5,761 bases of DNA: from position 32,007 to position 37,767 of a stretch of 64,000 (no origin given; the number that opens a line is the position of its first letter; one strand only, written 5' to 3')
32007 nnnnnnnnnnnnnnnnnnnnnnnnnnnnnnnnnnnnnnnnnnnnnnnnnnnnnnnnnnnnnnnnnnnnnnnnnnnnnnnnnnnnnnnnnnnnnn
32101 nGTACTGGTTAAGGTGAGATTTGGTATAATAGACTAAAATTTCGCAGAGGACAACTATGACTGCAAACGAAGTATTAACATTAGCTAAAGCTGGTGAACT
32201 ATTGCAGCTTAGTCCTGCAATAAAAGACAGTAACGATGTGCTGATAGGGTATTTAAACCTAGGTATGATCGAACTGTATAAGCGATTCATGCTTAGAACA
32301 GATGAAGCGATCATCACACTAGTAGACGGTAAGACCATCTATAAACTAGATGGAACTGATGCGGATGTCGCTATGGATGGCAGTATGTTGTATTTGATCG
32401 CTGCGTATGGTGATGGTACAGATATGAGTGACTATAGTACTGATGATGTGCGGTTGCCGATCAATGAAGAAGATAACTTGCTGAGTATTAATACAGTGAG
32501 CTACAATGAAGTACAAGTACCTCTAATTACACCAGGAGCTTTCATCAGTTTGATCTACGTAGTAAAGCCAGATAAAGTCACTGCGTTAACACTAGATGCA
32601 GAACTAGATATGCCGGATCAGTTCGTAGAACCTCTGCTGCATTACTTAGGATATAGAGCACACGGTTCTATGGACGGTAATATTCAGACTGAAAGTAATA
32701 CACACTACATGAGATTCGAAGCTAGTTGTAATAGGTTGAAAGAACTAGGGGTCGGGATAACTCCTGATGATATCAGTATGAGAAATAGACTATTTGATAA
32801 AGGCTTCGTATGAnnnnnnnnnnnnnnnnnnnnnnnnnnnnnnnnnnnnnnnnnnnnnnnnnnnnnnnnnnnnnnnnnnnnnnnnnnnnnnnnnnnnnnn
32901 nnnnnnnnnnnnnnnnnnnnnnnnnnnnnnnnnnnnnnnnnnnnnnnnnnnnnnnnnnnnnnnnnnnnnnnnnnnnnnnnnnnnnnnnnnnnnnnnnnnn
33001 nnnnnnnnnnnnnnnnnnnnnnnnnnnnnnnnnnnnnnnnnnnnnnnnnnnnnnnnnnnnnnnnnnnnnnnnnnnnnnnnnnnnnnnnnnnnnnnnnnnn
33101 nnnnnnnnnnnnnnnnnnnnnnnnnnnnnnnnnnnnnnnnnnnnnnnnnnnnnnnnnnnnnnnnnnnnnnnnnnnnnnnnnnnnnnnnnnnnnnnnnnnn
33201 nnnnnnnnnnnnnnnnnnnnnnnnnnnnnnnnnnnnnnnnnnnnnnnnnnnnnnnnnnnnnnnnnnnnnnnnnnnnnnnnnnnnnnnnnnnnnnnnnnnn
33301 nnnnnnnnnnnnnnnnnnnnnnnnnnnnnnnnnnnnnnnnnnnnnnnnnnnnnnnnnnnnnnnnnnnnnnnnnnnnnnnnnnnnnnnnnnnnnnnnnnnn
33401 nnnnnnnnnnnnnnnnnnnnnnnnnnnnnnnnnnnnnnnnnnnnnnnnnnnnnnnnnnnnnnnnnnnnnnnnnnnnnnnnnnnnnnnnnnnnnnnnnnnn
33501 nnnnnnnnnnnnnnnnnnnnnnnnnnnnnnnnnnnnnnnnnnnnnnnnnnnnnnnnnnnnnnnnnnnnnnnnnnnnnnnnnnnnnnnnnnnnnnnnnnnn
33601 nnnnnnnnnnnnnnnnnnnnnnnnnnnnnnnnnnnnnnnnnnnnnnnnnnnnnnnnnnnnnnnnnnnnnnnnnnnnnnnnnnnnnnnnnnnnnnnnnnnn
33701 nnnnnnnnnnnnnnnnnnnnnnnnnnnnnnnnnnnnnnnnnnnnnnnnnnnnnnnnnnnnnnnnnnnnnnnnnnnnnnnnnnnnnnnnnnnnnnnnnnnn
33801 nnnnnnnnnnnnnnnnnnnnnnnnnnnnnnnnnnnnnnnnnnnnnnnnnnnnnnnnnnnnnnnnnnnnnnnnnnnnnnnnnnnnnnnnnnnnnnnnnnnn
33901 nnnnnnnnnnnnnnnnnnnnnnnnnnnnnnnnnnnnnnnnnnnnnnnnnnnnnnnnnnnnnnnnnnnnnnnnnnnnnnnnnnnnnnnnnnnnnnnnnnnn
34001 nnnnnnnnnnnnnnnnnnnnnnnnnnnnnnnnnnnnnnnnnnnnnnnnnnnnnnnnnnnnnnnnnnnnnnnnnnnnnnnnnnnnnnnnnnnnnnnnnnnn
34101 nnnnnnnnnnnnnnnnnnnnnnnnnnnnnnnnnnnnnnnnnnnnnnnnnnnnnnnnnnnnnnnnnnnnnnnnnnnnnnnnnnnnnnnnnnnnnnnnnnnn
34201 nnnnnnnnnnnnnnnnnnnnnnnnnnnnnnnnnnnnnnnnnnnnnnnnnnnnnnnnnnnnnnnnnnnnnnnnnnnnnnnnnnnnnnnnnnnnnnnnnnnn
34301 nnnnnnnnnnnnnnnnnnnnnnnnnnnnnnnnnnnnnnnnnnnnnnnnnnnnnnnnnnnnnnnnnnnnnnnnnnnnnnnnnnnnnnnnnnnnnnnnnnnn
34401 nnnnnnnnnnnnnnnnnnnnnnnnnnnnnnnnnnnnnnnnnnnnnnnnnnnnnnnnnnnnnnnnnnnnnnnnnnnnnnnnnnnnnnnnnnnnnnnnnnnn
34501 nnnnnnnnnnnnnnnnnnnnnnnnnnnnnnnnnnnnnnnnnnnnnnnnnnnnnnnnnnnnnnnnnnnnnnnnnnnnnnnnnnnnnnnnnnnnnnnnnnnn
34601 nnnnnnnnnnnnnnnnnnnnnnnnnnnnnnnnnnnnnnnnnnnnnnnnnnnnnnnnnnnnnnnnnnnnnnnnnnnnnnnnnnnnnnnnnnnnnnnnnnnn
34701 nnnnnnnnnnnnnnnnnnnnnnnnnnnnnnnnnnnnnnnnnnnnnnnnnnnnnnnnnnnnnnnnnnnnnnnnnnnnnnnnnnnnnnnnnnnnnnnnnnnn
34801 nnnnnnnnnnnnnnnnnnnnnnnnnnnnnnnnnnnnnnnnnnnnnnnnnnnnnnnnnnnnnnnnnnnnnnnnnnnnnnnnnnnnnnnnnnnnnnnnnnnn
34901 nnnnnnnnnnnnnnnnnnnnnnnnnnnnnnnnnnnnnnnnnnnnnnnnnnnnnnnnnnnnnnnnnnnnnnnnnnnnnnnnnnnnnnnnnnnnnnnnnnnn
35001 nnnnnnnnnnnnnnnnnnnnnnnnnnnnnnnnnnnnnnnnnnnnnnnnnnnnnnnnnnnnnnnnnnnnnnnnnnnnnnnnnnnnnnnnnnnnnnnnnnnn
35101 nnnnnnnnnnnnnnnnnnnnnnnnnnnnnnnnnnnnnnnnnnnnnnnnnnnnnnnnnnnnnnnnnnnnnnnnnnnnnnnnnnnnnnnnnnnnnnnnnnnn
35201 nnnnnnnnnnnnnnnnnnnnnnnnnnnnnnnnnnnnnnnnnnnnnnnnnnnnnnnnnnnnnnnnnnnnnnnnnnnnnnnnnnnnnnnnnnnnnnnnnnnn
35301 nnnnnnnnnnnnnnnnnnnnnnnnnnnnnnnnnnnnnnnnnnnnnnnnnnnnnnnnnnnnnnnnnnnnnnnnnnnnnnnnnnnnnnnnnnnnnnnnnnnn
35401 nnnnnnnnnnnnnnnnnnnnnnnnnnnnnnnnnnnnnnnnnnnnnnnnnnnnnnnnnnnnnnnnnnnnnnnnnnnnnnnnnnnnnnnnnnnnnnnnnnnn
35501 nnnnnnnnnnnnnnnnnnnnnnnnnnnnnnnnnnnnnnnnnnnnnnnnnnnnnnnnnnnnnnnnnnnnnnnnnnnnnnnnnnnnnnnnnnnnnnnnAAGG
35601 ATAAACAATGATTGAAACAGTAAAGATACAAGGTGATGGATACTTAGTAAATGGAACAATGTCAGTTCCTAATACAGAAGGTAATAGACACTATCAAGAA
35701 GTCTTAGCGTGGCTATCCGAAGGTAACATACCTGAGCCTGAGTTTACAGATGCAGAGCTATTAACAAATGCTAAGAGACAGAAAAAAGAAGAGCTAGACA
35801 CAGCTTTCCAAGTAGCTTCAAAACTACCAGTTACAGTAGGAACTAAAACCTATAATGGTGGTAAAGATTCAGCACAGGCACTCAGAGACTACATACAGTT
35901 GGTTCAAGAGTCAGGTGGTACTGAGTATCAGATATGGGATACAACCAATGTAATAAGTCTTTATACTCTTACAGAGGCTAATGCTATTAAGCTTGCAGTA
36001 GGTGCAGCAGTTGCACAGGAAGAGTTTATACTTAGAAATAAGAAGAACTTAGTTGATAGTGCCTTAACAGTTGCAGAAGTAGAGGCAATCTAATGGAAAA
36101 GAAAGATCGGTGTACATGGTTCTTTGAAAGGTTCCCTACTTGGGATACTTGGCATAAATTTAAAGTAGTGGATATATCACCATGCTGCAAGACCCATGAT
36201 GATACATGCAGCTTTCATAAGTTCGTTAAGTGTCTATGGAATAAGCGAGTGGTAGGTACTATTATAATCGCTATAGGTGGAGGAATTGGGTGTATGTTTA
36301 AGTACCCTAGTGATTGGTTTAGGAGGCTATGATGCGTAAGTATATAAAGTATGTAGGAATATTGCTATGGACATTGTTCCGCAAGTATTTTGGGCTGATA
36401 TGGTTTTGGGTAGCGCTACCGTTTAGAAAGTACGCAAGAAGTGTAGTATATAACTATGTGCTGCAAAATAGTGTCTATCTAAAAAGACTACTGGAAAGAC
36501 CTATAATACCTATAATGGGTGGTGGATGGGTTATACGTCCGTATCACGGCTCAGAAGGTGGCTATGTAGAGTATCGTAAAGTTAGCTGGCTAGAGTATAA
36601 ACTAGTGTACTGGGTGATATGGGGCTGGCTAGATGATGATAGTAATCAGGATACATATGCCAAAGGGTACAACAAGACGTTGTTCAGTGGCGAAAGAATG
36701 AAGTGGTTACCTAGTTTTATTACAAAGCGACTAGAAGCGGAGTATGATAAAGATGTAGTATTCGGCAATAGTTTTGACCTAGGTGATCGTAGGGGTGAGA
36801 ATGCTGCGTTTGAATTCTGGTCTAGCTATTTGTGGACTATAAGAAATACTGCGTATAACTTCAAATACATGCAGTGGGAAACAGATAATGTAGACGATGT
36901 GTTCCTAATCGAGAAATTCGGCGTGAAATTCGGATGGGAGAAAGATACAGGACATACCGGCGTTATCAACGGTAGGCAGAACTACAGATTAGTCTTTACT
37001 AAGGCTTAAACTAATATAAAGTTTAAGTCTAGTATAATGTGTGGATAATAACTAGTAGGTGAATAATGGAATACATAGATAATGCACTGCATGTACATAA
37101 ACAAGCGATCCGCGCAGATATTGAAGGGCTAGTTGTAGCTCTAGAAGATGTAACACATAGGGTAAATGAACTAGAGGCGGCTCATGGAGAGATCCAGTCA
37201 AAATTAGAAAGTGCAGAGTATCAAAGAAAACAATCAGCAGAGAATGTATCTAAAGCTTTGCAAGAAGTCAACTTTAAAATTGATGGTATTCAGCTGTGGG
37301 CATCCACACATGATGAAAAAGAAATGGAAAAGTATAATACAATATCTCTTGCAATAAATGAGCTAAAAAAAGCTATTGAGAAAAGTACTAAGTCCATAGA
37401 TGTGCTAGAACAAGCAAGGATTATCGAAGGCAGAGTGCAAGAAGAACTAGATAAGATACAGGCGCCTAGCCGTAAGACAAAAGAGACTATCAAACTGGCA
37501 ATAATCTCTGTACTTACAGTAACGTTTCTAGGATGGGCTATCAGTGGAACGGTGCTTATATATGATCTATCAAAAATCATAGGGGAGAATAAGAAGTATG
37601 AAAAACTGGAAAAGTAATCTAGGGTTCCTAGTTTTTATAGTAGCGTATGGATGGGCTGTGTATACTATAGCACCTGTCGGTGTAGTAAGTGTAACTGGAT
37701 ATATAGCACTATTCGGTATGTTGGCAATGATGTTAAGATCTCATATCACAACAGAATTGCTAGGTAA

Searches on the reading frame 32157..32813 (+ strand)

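Call 89: search_protein_families(library=pfam, proteins=[window:32157-32813:+], max_evalue=0.01)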
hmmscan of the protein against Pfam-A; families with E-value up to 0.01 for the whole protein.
window:32157-32813:+ (218 aa): 1 family
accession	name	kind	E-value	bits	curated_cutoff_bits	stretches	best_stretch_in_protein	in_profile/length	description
PF24175.2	SU10_adaptor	-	3.4e-09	37.9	27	1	11-194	9-181/194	SU10 adaptor protein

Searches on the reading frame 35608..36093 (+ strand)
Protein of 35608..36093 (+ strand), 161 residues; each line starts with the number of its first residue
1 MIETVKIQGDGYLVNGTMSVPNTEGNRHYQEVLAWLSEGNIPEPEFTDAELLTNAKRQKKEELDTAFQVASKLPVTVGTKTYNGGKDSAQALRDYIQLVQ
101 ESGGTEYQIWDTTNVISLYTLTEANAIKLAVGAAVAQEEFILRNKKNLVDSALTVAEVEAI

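Call 89: search_protein_families(library=pfam, proteins=[window:35608-36093:+], max_evalue=0.01)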
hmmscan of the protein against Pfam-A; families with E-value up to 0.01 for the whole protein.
window:35608-36093:+ (161 aa): 1 family
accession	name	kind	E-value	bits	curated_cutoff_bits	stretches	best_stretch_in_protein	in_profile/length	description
PF14301.12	DUF4376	-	0.0017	19.2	25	1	55-158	2-102/106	Domain of unknown function (DUF4376)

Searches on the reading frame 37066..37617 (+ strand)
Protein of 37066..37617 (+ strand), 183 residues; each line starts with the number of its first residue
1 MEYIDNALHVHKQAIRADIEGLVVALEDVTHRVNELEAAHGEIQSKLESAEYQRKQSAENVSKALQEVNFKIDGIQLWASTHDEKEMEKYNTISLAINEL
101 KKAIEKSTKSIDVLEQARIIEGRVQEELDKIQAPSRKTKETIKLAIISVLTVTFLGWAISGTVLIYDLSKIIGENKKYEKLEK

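Call 89: search_protein_families(library=pfam, proteins=[window:37066-37617:+], max_evalue=0.01)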
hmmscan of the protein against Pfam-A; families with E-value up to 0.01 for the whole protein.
window:37066-37617:+ (183 aa): 3 families
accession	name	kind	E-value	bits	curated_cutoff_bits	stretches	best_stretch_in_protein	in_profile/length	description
PF03770.22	IPK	-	0.0001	22.7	22.2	1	48-140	30-123/190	Inositol polyphosphate kinase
PF10473.14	CENP-F_leu_zip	-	0.00094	19.7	34.5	1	12-69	75-132/140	Leucine-rich repeats of kinetochore protein Cenp-F/LEK1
PF24671.2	DRC7_C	-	0.0068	17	28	1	6-94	7-96/109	Dynein regulatory complex subunit 7 C-terminal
